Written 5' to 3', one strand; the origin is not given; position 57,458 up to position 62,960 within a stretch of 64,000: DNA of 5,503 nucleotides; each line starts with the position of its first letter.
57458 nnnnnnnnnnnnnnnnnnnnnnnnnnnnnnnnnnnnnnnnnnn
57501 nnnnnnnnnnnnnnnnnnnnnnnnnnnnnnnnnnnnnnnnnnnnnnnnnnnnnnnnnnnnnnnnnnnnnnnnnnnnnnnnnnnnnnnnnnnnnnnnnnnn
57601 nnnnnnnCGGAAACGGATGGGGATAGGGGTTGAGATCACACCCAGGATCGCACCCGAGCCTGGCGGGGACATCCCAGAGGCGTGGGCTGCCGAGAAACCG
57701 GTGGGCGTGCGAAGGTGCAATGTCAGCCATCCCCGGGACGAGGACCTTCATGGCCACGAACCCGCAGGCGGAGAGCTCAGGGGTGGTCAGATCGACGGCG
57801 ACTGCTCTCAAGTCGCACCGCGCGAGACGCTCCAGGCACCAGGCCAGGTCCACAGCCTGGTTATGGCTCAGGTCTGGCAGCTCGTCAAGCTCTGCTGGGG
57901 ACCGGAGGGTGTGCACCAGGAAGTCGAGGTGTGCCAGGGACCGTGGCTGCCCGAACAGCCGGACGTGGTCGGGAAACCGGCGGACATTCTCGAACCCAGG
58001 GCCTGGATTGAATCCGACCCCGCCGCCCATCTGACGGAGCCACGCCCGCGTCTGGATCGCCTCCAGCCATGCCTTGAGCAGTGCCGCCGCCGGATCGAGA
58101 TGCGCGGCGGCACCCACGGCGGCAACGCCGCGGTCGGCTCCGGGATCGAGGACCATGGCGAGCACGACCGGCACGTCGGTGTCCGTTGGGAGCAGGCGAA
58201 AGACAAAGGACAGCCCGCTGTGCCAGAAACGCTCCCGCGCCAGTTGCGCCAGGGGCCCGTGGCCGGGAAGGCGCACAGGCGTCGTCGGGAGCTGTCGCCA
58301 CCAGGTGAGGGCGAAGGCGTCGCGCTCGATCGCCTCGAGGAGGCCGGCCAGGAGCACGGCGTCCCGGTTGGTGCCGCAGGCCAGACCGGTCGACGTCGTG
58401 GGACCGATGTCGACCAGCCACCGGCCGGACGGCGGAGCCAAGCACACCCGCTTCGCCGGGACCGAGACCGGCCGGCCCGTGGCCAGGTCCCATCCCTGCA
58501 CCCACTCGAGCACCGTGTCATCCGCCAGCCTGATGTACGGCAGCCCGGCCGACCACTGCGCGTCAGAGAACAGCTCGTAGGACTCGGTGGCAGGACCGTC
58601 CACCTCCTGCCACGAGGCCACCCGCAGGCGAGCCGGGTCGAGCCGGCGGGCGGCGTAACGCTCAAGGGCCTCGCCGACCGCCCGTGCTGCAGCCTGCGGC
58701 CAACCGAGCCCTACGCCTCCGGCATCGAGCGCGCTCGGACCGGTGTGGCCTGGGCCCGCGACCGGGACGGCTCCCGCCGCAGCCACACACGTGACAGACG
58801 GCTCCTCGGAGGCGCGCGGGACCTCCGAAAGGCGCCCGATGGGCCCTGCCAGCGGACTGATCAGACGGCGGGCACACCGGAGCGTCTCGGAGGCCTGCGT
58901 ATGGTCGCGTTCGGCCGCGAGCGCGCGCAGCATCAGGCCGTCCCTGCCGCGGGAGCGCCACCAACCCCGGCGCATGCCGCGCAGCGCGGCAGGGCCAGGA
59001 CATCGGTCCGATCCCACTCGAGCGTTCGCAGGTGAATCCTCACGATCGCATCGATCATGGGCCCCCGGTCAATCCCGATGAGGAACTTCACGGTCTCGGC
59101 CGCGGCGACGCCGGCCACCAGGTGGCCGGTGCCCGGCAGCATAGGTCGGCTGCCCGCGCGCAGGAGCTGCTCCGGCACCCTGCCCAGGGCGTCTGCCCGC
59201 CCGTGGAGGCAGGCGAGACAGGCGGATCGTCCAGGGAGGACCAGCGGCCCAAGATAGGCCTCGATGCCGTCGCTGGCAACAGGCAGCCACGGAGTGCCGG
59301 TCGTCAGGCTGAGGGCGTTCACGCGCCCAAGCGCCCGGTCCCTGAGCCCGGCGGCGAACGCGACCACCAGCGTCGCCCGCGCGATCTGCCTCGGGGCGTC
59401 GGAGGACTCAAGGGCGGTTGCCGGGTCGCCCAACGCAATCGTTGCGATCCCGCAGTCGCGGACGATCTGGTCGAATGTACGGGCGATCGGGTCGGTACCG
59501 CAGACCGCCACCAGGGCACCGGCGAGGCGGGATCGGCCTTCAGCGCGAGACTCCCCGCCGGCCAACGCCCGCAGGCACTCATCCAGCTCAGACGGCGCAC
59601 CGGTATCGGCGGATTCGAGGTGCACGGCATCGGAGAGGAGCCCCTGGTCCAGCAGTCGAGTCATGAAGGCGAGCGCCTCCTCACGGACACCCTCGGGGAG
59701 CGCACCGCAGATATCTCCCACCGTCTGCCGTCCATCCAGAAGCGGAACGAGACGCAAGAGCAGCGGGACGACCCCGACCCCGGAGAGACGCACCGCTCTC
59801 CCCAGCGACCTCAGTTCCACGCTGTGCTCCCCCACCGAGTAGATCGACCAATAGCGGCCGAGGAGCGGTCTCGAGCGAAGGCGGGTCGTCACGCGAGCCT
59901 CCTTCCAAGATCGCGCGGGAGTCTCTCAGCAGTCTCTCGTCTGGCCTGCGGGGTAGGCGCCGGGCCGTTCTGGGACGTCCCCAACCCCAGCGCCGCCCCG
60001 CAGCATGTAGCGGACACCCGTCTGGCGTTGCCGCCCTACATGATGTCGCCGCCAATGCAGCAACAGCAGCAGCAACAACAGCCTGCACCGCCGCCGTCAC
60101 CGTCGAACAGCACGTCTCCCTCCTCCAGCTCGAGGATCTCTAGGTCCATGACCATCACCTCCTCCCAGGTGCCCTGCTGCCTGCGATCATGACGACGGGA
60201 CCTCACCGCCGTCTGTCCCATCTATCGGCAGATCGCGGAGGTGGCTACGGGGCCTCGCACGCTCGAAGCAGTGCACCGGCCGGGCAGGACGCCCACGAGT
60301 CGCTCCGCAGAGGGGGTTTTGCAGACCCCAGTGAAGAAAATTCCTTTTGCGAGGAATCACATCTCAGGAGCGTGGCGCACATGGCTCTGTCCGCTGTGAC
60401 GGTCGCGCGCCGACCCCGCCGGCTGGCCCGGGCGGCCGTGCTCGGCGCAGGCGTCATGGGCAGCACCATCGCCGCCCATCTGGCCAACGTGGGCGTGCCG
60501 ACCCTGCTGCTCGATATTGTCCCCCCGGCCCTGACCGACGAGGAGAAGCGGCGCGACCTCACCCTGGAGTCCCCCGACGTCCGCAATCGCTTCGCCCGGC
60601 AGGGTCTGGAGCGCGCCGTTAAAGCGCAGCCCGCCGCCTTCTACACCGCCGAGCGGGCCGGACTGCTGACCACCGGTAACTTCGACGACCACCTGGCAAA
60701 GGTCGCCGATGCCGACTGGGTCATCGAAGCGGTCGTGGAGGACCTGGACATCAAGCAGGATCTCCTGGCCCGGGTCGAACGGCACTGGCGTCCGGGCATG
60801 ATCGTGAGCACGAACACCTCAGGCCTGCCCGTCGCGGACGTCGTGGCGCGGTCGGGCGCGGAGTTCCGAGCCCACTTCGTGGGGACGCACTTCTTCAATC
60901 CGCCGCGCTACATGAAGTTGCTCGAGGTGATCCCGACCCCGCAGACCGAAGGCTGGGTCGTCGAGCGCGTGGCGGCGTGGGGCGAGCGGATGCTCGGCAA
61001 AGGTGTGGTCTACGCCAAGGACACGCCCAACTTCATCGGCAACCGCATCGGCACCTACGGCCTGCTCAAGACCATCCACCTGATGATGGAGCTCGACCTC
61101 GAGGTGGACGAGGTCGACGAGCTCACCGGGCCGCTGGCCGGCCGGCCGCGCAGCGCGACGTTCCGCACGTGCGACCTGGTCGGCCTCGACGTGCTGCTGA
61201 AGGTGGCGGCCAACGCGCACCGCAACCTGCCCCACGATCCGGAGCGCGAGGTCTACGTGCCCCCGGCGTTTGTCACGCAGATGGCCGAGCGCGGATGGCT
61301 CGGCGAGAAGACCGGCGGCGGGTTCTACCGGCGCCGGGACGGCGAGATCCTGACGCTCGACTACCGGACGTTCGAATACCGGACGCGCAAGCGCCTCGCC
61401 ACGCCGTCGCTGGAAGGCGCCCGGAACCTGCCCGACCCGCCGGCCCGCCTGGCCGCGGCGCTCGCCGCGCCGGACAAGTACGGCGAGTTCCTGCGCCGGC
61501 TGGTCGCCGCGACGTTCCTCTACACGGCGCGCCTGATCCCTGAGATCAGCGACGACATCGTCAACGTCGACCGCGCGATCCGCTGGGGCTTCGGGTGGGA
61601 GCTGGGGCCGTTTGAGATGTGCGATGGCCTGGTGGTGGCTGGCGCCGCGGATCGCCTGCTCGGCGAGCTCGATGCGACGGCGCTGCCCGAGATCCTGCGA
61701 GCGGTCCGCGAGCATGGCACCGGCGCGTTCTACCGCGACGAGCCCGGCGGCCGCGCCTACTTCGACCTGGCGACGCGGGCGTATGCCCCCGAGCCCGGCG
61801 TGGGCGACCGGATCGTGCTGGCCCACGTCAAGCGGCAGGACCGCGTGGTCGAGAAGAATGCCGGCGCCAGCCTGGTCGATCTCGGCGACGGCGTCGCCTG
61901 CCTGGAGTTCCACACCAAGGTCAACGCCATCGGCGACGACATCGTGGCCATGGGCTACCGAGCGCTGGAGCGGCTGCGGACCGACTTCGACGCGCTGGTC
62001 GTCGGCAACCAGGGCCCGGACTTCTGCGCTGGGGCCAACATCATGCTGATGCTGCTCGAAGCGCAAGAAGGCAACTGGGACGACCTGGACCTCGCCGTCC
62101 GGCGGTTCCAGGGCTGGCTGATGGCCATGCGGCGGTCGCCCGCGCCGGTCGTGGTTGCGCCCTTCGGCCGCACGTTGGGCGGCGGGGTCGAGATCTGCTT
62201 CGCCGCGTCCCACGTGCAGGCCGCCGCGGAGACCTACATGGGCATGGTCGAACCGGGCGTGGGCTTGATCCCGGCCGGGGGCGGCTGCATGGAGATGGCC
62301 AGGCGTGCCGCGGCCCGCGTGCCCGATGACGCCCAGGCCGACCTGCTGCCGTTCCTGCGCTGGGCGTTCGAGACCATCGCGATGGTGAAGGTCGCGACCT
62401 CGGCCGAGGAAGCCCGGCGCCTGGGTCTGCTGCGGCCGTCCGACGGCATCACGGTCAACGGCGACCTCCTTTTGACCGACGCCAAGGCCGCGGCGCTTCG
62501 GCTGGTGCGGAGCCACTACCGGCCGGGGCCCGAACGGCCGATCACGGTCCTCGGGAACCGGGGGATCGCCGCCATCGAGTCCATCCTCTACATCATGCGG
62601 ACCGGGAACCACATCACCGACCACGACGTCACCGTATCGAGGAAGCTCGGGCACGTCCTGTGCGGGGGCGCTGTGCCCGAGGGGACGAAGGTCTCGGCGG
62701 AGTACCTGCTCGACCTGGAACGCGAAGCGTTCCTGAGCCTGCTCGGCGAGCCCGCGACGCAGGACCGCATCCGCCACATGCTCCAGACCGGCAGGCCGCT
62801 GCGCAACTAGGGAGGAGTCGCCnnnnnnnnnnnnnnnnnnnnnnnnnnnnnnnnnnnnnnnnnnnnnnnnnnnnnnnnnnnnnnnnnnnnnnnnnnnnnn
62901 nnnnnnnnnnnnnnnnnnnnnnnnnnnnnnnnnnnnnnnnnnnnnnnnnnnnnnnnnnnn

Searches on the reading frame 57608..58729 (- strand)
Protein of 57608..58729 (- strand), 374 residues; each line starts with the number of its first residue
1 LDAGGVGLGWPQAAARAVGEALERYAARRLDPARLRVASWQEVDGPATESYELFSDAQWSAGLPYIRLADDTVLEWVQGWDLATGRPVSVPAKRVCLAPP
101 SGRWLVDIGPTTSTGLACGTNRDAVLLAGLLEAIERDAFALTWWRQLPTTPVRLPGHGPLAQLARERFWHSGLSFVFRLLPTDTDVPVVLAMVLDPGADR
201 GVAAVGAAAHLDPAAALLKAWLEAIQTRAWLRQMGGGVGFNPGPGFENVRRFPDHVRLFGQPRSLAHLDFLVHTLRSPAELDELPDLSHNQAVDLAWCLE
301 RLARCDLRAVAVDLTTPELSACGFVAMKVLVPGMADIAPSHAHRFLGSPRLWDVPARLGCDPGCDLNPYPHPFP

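Call 67: find_related_loci(query=A4, collection=genome_contigs, flank=8000)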
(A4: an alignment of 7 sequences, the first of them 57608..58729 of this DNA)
Query A4 (374 aa) in genome_contigs; peptide patterns used: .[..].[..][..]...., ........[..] (x = any residue, [..] = any of these).
600 stretches matched a pattern (row limit reached: there are more); 198 encode a relative of the query (tblastn E <= 1e-3); the best 80 are kept; 80 distinct loci.
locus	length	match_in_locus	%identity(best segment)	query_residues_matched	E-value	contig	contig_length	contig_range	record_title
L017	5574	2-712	68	138-374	2e-81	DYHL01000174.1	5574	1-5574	MAG TPA_asm: Candidatus Nitrosymbiomonas sp. isolate DR5_67_8 Afr_mines_DR5_2847_length_5574_cov_2_828955, whole genome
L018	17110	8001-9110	37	4-374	3e-48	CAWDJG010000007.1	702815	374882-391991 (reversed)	MAG: uncultured Actinomycetes bacterium isolate MFD06714.bin.2.118 genome assembly, contig: contig_37392, whole genome s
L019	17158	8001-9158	30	1-374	1e-44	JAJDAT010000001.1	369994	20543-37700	MAG: Nitrospinia bacterium isolate OFTM166 OFTM166_0, whole genome shotgun sequence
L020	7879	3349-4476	35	3-374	7e-42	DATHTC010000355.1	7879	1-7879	MAG TPA_asm: Gaiellaceae bacterium isolate SMAG_U16067 k141_816975, whole genome shotgun sequence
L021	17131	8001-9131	36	7-373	3e-36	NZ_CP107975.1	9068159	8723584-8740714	Kribbella sp. NBC_00359 chromosome, complete genome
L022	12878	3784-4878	32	12-374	4e-36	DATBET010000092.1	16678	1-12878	MAG TPA_asm: Gaiella sp. isolate SMAG_U3789 k141_2896640, whole genome shotgun sequence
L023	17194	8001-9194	28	4-374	4e-34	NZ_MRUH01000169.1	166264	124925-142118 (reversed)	Teredinibacter waterburyi strain Bs02 Contig141.3, whole genome shotgun sequence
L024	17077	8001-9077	33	24-374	2e-34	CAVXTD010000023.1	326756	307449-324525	MAG: uncultured Actinomycetes bacterium isolate MFD04944.bin.2.116 genome assembly, contig: contig_41687, whole genome s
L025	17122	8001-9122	28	4-374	2e-31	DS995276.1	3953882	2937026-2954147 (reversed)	Rhodobacteraceae bacterium HTCC2083 scf_1106200183017 genomic scaffold, whole genome shotgun sequence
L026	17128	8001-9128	33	4-373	9e-31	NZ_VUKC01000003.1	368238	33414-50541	Georgenia satyanarayanai strain NBRC 107612 Scaffold3_1, whole genome shotgun sequence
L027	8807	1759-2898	34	17-374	7e-31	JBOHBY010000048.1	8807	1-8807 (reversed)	MAG: Spirillospora sp. isolate M3-S_metawrap_bin.108 k127_237874, whole genome shotgun sequence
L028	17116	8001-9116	32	7-373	2e-30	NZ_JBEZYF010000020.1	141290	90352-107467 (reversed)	Kribbella sp. NPDC026596 NPDC026596_47_B5.ctg-0020, whole genome shotgun sequence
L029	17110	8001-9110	35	6-373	2e-30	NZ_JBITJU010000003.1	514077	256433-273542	Kribbella sp. NPDC050124 NPDC050124_53_C6.ctg-0003, whole genome shotgun sequence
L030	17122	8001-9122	31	1-373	4e-30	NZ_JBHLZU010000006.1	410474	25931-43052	Allokutzneria oryzae strain TBRC 7907 GCM70008131_4, whole genome shotgun sequence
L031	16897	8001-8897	32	71-373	1e-29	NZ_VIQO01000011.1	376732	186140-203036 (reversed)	Catellatospora sichuanensis strain H14505 Scaffold7_1, whole genome shotgun sequence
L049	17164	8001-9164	31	4-374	8e-24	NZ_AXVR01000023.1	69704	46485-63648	Salinispora cortesiana strain CNY-202 K228DRAFT_scaffold00023.23_C, whole genome shotgun sequence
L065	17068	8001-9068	29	4-337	2e-21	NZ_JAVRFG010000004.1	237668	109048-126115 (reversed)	Streptomyces stephensoniae strain DSM 40932 NODE_4_length_237668_cov_33.286898, whole genome shotgun sequence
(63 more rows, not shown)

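Call 71: search_protein_families(library=pfam, proteins=[L049:14661-15881:+, L065:14827-15954:+, L049:5098-7278:+, L049:7275-9167:+, L049:9177-10775:+, L049:10772-13600:+, L049:13597-14664:+, L049:15878-16804:+], max_evalue=0.01)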
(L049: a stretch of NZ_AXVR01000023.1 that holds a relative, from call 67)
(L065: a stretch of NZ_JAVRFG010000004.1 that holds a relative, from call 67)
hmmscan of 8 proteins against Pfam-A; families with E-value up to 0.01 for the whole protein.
L049:14661-15881:+ (406 aa): 1 family
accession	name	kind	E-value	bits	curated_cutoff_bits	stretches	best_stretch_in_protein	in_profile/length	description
PF02163.28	Peptidase_M50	-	1.4e-05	25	27.2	0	189-259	8-104/221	Peptidase family M50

L065:14827-15954:+ (375 aa): 1 family
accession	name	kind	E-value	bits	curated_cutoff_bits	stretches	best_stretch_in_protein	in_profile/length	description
PF02163.28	Peptidase_M50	-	1.4e-06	28.2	27.2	1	191-269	2-100/221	Peptidase family M50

L049:5098-7278:+ (726 aa): 0 families

L049:7275-9167:+ (630 aa): 1 family
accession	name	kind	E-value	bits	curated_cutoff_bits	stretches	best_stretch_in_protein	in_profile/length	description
PF02624.21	YcaO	-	6.7e-85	285.7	25.7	1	244-585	2-324/325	YcaO cyclodehydratase, ATP-ad Mg2+-binding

L049:9177-10775:+ (532 aa): 1 family
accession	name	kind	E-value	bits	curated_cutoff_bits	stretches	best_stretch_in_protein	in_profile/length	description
PF00881.29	Nitroreductase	-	5.8e-22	79.1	23.5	2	343-518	2-166/167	Nitroreductase family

L049:10772-13600:+ (942 aa): 1 family
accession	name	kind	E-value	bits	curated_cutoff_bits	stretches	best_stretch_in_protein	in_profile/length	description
PF04738.18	Lant_dehydr_N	-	1e-43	150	28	1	159-832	2-629/649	Lantibiotic dehydratase, N terminus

L049:13597-14664:+ (355 aa): 1 family
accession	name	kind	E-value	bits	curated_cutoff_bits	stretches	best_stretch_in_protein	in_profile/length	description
PF14028.11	Lant_dehydr_C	-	4.4e-41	142.2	24.4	1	21-348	1-255/255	Lantibiotic biosynthesis dehydratase C-term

L049:15878-16804:+ (308 aa): 6 families
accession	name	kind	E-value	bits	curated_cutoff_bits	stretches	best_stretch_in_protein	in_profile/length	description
PF00005.33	ABC_tran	-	1.1e-27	97.8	25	1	30-169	2-137/137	ABC transporter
PF13304.12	AAA_21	-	5.5e-15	56.6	27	2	127-199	224-299/304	AAA domain, putative AbiEii toxin, Type IV TA system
PF02463.25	SMC_N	-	6.5e-06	26.2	40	0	136-198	132-198/220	RecF/RecN/SMC N terminal domain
PF13481.12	AAA_25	-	0.0031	17.6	27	0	115-200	106-190/195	AAA domain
PF13191.12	AAA_16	-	0.0043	18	32.6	0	34-185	19-158/167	AAA ATPase domain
PF13476.12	AAA_23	-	0.0049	18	27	1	40-58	20-38/201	AAA domain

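Call 73: search_protein_families(library=ncbifam, proteins=[L049:14661-15881:+, L065:14827-15954:+, L049:5098-7278:+, L049:9177-10775:+, L049:13597-14664:+], max_evalue=0.001)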
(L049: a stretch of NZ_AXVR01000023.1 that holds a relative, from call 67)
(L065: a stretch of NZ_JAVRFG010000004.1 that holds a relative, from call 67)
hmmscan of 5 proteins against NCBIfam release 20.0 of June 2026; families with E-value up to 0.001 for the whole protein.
L049:14661-15881:+ (406 aa): 1 family
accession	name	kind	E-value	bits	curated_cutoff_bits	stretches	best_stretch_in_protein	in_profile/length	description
NF041824.1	daptide_HExxH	equivalog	3.2e-16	59.4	300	1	31-381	18-366/379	daptide biosynthesis intramembrane metalloprotease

L065:14827-15954:+ (375 aa): 2 families
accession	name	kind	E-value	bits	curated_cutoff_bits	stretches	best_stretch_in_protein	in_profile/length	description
NF041824.1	daptide_HExxH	equivalog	7.4e-22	78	300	1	41-363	18-336/379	daptide biosynthesis intramembrane metalloprotease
NF058609.1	RiPP_HExxH_LiaK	equivalog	0.00098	18.9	225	0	157-308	63-207/246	YydH/LiaK family epipeptide maturation metalloprotease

L049:5098-7278:+ (726 aa): 3 families
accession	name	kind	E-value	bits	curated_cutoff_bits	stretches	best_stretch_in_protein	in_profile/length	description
TIGR03693.1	ocin_ThiF_like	hypoth_equivalog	1e-18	66.9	561.9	1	9-347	6-332/637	putative thiazole-containing bacteriocin maturation protein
TIGR03882.1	cyclo_dehyd_2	equivalog_domain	1.9e-14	54.2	36.9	1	234-357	3-122/164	TOMM precursor leader peptide-binding protein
TIGR03604.1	TOMM_cyclo_SagD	subfamily_domain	0.00035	19.6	219.25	0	484-547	69-134/377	thiazole/oxazole-forming peptide maturase, SagD family component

L049:9177-10775:+ (532 aa): 2 families
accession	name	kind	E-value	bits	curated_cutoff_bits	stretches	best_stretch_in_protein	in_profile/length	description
TIGR03605.1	antibiot_sagB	domain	2.3e-36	124.9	78.4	2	116-250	30-169/173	SagB family peptide dehydrogenase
TIGR04511.1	SagB_rel_DH_2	exception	1.3e-14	54.1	240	2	70-221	188-335/380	putative peptide maturation dehydrogenase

L049:13597-14664:+ (355 aa): 2 families
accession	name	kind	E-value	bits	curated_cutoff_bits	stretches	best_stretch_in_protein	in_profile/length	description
TIGR03891.1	thiopep_ocin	subfamily_domain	2.9e-24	86.4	48.45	2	143-346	83-261/263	thiopeptide-type bacteriocin biosynthesis protein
NF045556.1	TbtD_PbtD_pyrid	equivalog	5.5e-22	78.4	325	1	21-306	2-273/354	thiopeptide maturation pyridine synthase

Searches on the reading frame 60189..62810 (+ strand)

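Call 17: search_protein_families(library=pfam, proteins=[window:60189-62810:+], max_evalue=0.01)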
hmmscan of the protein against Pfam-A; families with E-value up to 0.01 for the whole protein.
window:60189-62810:+ (873 aa): 5 families
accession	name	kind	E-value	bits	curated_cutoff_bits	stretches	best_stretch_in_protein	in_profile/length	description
PF02737.24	3HCDH_N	-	5.9e-42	144.1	22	1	82-279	2-180/180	3-hydroxyacyl-CoA dehydrogenase, NAD binding domain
PF00725.27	3HCDH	-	4e-16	59.8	22.1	1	282-381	2-96/97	3-hydroxyacyl-CoA dehydrogenase, C-terminal domain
PF00378.25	ECH_1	-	2.9e-10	40.4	27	1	568-707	5-144/251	Enoyl-CoA hydratase/isomerase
PF16113.10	ECH_2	-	3.3e-10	40.4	27.2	1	569-705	3-141/335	Enoyl-CoA hydratase/isomerase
PF02558.23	ApbA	-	0.0083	16.2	22.2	0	83-132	2-48/150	Ketopantoate reductase PanE/ApbA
